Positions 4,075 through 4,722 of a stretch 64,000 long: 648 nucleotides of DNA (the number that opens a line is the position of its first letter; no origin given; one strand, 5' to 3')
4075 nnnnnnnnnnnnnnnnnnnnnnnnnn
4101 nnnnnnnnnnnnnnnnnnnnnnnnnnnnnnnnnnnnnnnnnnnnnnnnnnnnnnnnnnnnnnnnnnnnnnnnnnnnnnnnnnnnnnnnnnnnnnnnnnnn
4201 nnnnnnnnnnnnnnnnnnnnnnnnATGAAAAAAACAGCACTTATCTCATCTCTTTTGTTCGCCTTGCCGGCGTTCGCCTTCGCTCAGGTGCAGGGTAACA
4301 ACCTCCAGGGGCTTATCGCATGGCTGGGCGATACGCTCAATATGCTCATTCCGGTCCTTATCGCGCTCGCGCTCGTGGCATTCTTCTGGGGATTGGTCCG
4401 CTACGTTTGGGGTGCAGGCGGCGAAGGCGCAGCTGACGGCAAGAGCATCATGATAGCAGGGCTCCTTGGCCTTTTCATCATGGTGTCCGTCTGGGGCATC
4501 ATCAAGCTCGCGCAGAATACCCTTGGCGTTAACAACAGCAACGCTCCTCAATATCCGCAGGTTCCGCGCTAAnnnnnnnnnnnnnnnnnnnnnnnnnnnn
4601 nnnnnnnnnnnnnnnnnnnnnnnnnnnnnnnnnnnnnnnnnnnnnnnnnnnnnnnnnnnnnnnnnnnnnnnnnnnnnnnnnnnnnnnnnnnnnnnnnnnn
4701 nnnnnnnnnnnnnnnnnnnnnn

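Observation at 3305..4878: Tandem array of four paralogous VirB2/TrbC-like small pilin genes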

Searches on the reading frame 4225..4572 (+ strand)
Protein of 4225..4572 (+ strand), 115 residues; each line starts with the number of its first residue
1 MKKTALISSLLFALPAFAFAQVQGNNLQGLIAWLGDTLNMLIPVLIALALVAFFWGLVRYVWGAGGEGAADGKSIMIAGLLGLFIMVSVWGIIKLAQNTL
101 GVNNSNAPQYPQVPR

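Call 5: search_protein_families(library=pfam, proteins=[window:4225-4572:+], max_evalue=1)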
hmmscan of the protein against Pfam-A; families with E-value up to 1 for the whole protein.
window:4225-4572:+ (115 aa): 4 families
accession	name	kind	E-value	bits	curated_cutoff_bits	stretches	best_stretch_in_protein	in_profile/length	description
PF18895.5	T4SS_pilin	-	0.002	18.6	26.6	1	37-95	12-70/71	Type IV secretion system pilin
PF20153.4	DUF6535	-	0.0096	16.3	23.9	1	26-62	140-176/177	Family of unknown function (DUF6535)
PF15062.11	ARL6IP6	-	0.28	11.8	27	0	39-58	25-44/86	Haemopoietic lineage transmembrane helix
PF04956.18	TrbC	-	0.52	11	27.9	1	5-53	15-64/98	TrbC/VIRB2 pilin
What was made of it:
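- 4225..4572 (+): W3, type-3 pilin: Sec-type signal peptide (…AFAFA/QV), two-helix core; the most conserved type and the one that is duplicated. PF18895 18.6 bits (below cut-off) (call 5).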

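Call 6: search_protein_families(library=ncbifam, proteins=[window:4225-4572:+], max_evalue=1)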
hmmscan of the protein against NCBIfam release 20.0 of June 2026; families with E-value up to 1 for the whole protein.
window:4225-4572:+ (115 aa): 2 families
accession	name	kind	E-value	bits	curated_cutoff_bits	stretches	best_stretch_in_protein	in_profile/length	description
NF010318.0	PRK13755.1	equivalog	0.091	13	170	1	15-108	55-136/140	organomercurial transporter MerC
NF011301.0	PRK14713.1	equivalog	0.12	11.1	512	1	65-108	34-73/534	bifunctional hydroxymethylpyrimidine kinase/phosphomethylpyrimidine kinase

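Call 28: find_homologous_proteins(query=A2, max_evalue=0.001)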
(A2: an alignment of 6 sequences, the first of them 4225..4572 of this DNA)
Query A2 (6 sequences) (115 aa, profile of the alignment): 1101 proteins with E <= 0.001 among 8000 candidates; the best 120 are listed.
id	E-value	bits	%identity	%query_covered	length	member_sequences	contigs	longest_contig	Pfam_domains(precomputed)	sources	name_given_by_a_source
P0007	2.8e-41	157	100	100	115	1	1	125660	-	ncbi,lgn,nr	ncbi:MAG TPA: hypothetical protein VHD55_00510 [Candidatus Paceibacterota bacterium]|nr:hypothetical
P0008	9.9e-41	156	38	77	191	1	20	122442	PF18895.6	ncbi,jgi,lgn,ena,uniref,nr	ncbi:hypothetical protein A2641_03430 [Candidatus Nomurabacteria bacterium RIFCSPHIGHO2_01_FULL_37_2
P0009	2.4e-39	151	86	100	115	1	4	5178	-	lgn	-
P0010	1.4e-38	149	79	100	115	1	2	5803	-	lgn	-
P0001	2.6e-38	148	43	40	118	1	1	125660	PF18895.6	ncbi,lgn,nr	ncbi:MAG TPA: hypothetical protein VHD55_00505 [Candidatus Paceibacterota bacterium]|nr:hypothetical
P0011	6.6e-38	147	86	100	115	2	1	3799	-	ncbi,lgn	-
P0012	2.8e-37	145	88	100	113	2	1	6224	-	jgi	jgi:hypothetical protein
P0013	4.6e-37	144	75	98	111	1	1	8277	-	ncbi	-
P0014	2.8e-36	141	81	100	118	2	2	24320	-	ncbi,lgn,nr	ncbi:MAG TPA: hypothetical protein VHD37_03005 [Candidatus Paceibacterota bacterium]|nr:hypothetical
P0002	1.9e-34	135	39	72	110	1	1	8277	-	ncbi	-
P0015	2.2e-34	135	43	63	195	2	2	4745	PF18895.6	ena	-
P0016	3.8e-32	128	66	100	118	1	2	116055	-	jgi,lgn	jgi:hypothetical protein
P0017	5.9e-32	127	42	63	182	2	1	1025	PF18895.6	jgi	jgi:uncharacterized membrane protein YidH (DUF202 family)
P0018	6.4e-32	127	66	100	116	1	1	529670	-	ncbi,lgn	-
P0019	9.6e-32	127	48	44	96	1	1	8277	PF18895.6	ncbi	-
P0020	1.1e-31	127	63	100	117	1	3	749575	-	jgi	jgi:hypothetical protein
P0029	7.3e-30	121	64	100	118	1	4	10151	PF18895.6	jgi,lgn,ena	-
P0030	9.9e-30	120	68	99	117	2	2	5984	PF18895.6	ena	-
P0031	1.2e-29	120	63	98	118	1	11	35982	PF18895.6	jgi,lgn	jgi:hypothetical protein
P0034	2.8e-29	119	62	100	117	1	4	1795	PF18895.6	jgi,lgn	jgi:hypothetical protein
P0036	3.2e-29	119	69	99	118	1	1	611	PF18895.6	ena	-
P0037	3.7e-29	118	59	97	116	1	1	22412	PF18895.6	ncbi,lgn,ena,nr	ncbi:MAG: hypothetical protein G01um101456_89 [Parcubacteria group bacterium Gr01-1014_56]|nr:MAG: h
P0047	9.2e-28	114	42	85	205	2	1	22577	PF18895.6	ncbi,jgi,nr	ncbi:hypothetical protein C4568_02040 [Candidatus Parcubacteria bacterium]|nr:MAG: hypothetical prot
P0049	1.4e-27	113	65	98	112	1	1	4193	PF18895.6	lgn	-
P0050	1.9e-27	113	61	100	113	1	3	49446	PF18895.6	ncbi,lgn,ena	-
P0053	4.0e-27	112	56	100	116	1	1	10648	PF18895.6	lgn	-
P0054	4.7e-27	112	64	80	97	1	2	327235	PF18895.6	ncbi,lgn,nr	ncbi:MAG TPA: hypothetical protein VHD31_03285 [Candidatus Paceibacterota bacterium]|nr:hypothetical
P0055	1.0e-26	111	65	78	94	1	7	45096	PF18895.6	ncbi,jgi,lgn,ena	-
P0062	2.8e-26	109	48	97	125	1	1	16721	PF18895.6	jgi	jgi:hypothetical protein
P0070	5.9e-26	108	68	65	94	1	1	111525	PF18895.6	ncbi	-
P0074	7.4e-26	108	37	78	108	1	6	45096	PF18895.6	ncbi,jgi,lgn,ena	-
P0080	1.4e-25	107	54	99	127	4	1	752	PF18895.6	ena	-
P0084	2.5e-25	106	64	90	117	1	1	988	PF18895.6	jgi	jgi:hypothetical protein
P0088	3.6e-25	106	54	99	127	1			PF18895.6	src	-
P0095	6.1e-25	105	63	70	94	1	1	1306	PF18895.6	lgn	-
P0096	6.9e-25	105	62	74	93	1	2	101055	PF18895.6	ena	-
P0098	8.6e-25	104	51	82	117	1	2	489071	-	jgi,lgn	jgi:hypothetical protein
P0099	9.8e-25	104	65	68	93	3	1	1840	PF18895.6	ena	-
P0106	1.4e-24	104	56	100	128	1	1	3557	PF18895.6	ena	-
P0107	1.4e-24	104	56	98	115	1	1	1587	PF18895.6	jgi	jgi:hypothetical protein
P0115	1.7e-24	104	58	100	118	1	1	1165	PF18895.6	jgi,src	-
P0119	1.9e-24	103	57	100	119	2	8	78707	PF18895.6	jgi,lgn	jgi:hypothetical protein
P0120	1.9e-24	103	53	99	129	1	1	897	PF18895.6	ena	-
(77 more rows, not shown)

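Call 29: find_encoding_contigs(protein=P0020, flank=10000, max_places=2)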
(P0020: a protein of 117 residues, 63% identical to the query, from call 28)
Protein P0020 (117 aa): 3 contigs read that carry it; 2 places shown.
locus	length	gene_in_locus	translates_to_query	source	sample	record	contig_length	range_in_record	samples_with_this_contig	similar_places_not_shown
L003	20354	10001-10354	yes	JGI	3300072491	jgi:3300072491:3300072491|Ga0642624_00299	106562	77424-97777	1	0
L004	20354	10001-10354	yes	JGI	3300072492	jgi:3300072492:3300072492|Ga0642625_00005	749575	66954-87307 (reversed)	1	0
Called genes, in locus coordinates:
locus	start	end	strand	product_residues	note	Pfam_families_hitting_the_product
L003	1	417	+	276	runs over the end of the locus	PF13483:Lactamase_B_3 (weak), PF00521:DNA_topoisoIV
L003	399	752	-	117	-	-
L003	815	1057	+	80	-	-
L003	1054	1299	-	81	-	-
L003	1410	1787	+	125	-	-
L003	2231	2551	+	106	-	-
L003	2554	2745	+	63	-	-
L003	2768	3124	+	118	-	-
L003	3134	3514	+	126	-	PF06541:ABC_trans_CmpB (weak)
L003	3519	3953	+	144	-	-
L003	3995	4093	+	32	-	-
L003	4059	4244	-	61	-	-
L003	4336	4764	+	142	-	-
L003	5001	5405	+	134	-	PF00702:Hydrolase, PF13419:HAD_2 (weak)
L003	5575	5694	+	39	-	-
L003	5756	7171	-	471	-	PF00206:Lyase_1, PF10397:ADSL_C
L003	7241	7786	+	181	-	PF01209:Ubie_methyltran, PF01728:FtsJ (weak), PF13847:Methyltransf_31, PF08241:Methyltransf_11, PF08242:Methyltransf_12, PF13649:Methyltransf_25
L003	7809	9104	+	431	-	PF01547:SBP_bac_1, PF13416:SBP_bac_8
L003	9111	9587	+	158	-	PF04956:TrbC (weak), PF18895:T4SS_pilin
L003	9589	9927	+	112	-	PF18895:T4SS_pilin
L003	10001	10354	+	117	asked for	-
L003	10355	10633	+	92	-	PF18895:T4SS_pilin (faint)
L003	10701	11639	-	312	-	-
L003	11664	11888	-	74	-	-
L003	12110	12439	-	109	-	-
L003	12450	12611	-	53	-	-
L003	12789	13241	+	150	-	-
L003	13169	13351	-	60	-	-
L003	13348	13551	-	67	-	-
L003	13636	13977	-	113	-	PF00009:GTP_EFTU, PF01926:MMR_HSR1, PF08477:Roc (weak)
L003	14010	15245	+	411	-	PF00266:Aminotran_5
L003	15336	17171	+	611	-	PF13522:GATase_6, PF13537:GATase_7, PF01380:SIS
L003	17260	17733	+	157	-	-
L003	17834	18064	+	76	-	-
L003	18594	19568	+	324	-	PF00004:AAA (weak), PF17871:AAA_lid_9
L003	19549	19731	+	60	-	-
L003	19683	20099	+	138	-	PF07724:AAA_2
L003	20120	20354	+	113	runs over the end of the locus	PF07724:AAA_2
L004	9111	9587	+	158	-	PF04956:TrbC (weak), PF18895:T4SS_pilin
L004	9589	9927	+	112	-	PF18895:T4SS_pilin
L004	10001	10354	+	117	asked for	-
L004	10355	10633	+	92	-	PF18895:T4SS_pilin (faint)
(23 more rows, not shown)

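Call 30: find_encoding_contigs(protein=P0018, flank=10000, max_places=2)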
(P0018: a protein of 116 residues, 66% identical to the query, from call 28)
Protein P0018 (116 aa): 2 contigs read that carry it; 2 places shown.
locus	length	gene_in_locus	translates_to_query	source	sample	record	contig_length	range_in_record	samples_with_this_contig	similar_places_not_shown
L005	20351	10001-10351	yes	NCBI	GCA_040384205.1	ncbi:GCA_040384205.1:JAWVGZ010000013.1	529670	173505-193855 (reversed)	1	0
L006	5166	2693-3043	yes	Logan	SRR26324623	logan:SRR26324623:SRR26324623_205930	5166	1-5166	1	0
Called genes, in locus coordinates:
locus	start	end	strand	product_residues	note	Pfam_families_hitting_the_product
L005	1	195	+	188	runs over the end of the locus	-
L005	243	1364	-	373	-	PF00575:S1 (weak), PF21543:CvfB_2nd (faint), PF23459:S1_RRP5 (faint), PF00575:S1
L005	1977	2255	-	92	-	-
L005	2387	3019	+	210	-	PF13483:Lactamase_B_3, PF12706:Lactamase_B_2 (weak)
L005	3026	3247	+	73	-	-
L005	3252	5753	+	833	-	PF00521:DNA_topoisoIV, PF03989:DNA_gyraseA_C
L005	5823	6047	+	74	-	-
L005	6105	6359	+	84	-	PF07866:DUF1653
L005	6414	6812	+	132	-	-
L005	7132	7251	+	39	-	-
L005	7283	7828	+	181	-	PF01135:PCMT (weak), PF13489:Methyltransf_23, PF01209:Ubie_methyltran, PF13847:Methyltransf_31, PF08241:Methyltransf_11, PF08242:Methyltransf_12, PF13649:Methyltransf_25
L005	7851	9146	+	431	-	PF01547:SBP_bac_1, PF13416:SBP_bac_8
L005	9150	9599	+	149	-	PF04956:TrbC (faint), PF18895:T4SS_pilin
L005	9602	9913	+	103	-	-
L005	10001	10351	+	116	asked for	-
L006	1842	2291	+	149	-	PF04956:TrbC (faint), PF18895:T4SS_pilin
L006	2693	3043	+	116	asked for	-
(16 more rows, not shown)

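Call 35: find_encoding_contigs(protein=P0098, flank=10000, max_places=1)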
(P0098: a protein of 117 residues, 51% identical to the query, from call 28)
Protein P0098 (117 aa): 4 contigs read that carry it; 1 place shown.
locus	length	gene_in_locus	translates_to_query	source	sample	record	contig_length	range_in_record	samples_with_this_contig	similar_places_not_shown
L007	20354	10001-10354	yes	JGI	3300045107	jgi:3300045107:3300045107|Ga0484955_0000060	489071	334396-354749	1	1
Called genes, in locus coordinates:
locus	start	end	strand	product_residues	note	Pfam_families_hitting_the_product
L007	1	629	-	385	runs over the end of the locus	PF03129:HGTP_anticodon (weak)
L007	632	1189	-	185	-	PF10502:Peptidase_S26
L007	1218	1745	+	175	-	PF01195:Pept_tRNA_hydro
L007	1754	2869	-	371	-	PF21543:CvfB_2nd (faint), PF21710:Spt6_S1 (faint), PF23459:S1_RRP5 (faint), PF00575:S1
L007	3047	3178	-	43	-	-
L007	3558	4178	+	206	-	PF13483:Lactamase_B_3, PF12706:Lactamase_B_2 (weak)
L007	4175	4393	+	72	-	-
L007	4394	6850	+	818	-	PF00521:DNA_topoisoIV, PF03989:DNA_gyraseA_C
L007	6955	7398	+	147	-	-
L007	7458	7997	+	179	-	PF01135:PCMT, PF13489:Methyltransf_23 (weak), PF01209:Ubie_methyltran, PF01728:FtsJ, PF13847:Methyltransf_31, PF13649:Methyltransf_25, PF08241:Methyltransf_11, PF08242:Methyltransf_12, +1 more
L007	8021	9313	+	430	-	PF01547:SBP_bac_1, PF13416:SBP_bac_8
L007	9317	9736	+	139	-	PF18895:T4SS_pilin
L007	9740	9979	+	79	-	PF18895:T4SS_pilin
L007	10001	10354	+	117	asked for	-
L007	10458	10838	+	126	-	-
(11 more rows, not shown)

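Call 36: find_encoding_contigs(protein=P0008, flank=10000, max_places=1)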
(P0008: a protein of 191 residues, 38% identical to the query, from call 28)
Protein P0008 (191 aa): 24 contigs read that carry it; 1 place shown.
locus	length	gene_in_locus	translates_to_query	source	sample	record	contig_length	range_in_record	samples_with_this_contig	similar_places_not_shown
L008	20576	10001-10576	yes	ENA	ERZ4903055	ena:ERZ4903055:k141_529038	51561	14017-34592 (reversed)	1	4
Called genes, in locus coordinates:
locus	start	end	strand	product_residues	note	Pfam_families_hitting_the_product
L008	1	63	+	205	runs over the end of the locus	PF01832:Glucosaminidase (faint)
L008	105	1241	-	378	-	PF00575:S1, PF21543:CvfB_2nd (faint), PF23459:S1_RRP5 (faint), PF00575:S1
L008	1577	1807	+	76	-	-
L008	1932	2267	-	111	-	PF04480:DUF559, PF18741:MTES_1575 (weak)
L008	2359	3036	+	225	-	PF13483:Lactamase_B_3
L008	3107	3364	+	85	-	-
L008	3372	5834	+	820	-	PF00521:DNA_topoisoIV, PF03989:DNA_gyraseA_C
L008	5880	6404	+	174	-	PF13489:Methyltransf_23, PF13847:Methyltransf_31, PF08241:Methyltransf_11, PF08242:Methyltransf_12 (weak), PF13649:Methyltransf_25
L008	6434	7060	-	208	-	PF01797:Y1_Tnp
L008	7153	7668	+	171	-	PF01209:Ubie_methyltran, PF01728:FtsJ (weak), PF05175:MTS, PF02475:TRM5-TYW2_MTfase, PF13847:Methyltransf_31, PF08241:Methyltransf_11, PF08242:Methyltransf_12, PF13649:Methyltransf_25, +5 more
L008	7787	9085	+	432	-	PF01547:SBP_bac_1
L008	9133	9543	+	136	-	PF18895:T4SS_pilin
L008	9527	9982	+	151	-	PF18895:T4SS_pilin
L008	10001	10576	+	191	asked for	PF18895:T4SS_pilin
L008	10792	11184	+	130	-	PF18895:T4SS_pilin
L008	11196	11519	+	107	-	PF18895:T4SS_pilin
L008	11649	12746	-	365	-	-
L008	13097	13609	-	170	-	-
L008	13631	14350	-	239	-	-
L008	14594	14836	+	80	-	PF21956:DUF6922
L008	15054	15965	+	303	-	PF03741:TerC, PF04332:DUF475, PF03741:TerC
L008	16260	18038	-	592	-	PF07973:tRNA_SAD, PF00587:tRNA-synt_2b, PF03129:HGTP_anticodon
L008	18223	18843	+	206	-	PF20803:PaaX_M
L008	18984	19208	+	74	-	PF01783:Ribosomal_L32p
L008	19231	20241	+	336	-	PF01029:NusB, PF00293:NUDIX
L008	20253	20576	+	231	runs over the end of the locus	PF22935:RM44_endonuclase, PF14622:Ribonucleas_3_3, PF00636:Ribonuclease_3, PF00035:dsrm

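Call 44: search_solved_structures(query=A3, max_evalue=10, show_alignments=2)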
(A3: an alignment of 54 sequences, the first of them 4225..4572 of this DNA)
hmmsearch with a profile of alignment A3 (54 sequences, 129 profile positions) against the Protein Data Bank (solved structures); distinct sequences matched with E-value up to 10: 2.
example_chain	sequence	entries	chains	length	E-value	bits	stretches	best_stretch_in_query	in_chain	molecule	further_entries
7vgy_A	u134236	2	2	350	6.9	9.4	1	24-115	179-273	Melatonin receptor type 1A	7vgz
7db6_D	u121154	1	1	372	7.1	9.3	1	24-115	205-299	Melatonin receptor type 1A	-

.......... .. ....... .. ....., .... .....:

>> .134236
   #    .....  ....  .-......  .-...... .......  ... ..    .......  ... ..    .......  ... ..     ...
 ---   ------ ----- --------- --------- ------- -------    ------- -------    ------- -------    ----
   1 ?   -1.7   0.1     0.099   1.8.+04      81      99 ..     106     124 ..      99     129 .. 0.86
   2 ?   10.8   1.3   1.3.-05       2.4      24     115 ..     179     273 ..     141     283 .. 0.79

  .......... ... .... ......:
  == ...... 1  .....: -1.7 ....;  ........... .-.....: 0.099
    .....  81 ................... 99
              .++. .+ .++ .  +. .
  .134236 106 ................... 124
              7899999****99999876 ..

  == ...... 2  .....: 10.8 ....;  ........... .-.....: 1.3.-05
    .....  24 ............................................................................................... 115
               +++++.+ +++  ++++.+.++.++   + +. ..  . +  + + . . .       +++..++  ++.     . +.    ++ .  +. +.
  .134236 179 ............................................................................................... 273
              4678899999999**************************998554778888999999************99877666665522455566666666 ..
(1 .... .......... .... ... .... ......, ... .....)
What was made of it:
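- There is no sequence match to any solved structure (call 44).
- Tried and rejected: A sequence profile of the family against all PDB chains gave only chance GPCR matches at E about 7 (call 44).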

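Call 49: predict_structure(alignment_id=A3)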
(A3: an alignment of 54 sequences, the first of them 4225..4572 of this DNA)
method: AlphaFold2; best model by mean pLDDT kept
length: 115 residues; sequences in the alignment: 54
mean_pLDDT: 74.4   pTM: 0.50
mean pLDDT of the five models: 74.4, 74.3, 73.7, 70.1, 69.5
residues with pLDDT >= 90: 9; 70-90: 67; 50-70: 33; < 50: 6
segments of 3 or more residues with pLDDT < 50: 20-24
pLDDT, mean of each block of 10 residues (from residue 1): 58 56 58 79 86 89 78 88 87 81 60 73
secondary structure, 60 per line:
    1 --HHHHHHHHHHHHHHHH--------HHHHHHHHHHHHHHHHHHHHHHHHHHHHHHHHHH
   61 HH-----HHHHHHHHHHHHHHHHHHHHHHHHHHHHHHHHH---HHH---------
elements in order: H3-18 H27-62 H68-100
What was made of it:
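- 4225..4572 (+): AF2 pLDDT 74 with helices at 3-18, 27-62 and 68-100 (call 49).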

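Call 52: fold_search(model_id=the predicted structure, library=pdb)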
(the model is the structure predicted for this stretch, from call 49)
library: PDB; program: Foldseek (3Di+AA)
matches with E <= 10: 203; with E <= 0.001: 0
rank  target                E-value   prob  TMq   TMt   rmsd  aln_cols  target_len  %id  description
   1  6h2f_E                2.3e-01  0.85  0.42  0.18  14.2       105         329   22  Structure of the pre-pore AhlB of the tripartite alpha-pore forming toxin, AHL, from Aeromonas hydrophila. (released 2019-07-10)
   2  3zx6_A                3.0e-01  0.92  0.50  0.22  19.9       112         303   19  Structure of Hamp(AF1503)-Tsr fusion - Hamp (A291V) mutant (released 2012-02-29)
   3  6grj_E                3.0e-01  0.84  0.44  0.19  13.9       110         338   22  Structure of the AhlB pore of the tripartite alpha-pore forming toxin, AHL, from Aeromonas hydrophila. (released 2019-07-03)
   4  6grj_A                3.6e-01  0.85  0.45  0.19  13.8       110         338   21  Structure of the AhlB pore of the tripartite alpha-pore forming toxin, AHL, from Aeromonas hydrophila. (released 2019-07-03)
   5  6h2f_G                4.3e-01  0.75  0.37  0.17  13.8       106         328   19  Structure of the pre-pore AhlB of the tripartite alpha-pore forming toxin, AHL, from Aeromonas hydrophila. (released 2019-07-10)
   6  7w7z                  6.1e-01  0.33  0.33  0.27  16.5       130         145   12  Crystal Structure of human Focal Adhesion Targeting (FAT) domain of the Focal Adhesion Kinase (released 2022-12-21)
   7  6grj_H                6.4e-01  0.72  0.45  0.19  13.9       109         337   21  Structure of the AhlB pore of the tripartite alpha-pore forming toxin, AHL, from Aeromonas hydrophila. (released 2019-07-03)
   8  6s1k_E                7.7e-01  0.94  0.52  0.58   3.7        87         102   14  E. coli Core Signaling Unit, carrying QQQQ receptor mutation (released 2020-01-22)
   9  2ch7_B                7.7e-01  0.91  0.55  0.22  15.6       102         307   10  Crystal structure of the cytoplasmic domain of a bacterial chemoreceptor from Thermotoga maritima (released 2006-04-18)
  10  7a0g_EEE              9.2e-01  0.51  0.43  0.18  16.5       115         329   19  Structure of the SmhB pore of the tripartite alpha-pore forming toxin, Smh, from Serratia marcescens. (released 2021-03-31)
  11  9a69_B                9.7e-01  0.77  0.51  0.10  16.9       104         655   12  Integrative model of MCPB-MCPC by crosslinking MS and deep learning (released 2024-09-18)
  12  6ye4_A                9.7e-01  0.25  0.34  0.19  17.3       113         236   17  Structure of ExbB pentamer from Serratia marcescens by single particle cryo electron microscopy (released 2021-03-31)
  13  7p3r_A                9.7e-01  0.23  0.32  0.14  18.7       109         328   16  Helical structure of the toxin MakA from Vibrio cholera (released 2022-02-23)
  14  7ajq_A                1.0e+00  0.41  0.39  0.21  13.9       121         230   16  cryo-EM structure of ExbBD from Serratia Marcescens (released 2021-10-06)
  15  3zx6_B                1.1e+00  0.63  0.49  0.20  19.9       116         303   17  Structure of Hamp(AF1503)-Tsr fusion - Hamp (A291V) mutant (released 2012-02-29)
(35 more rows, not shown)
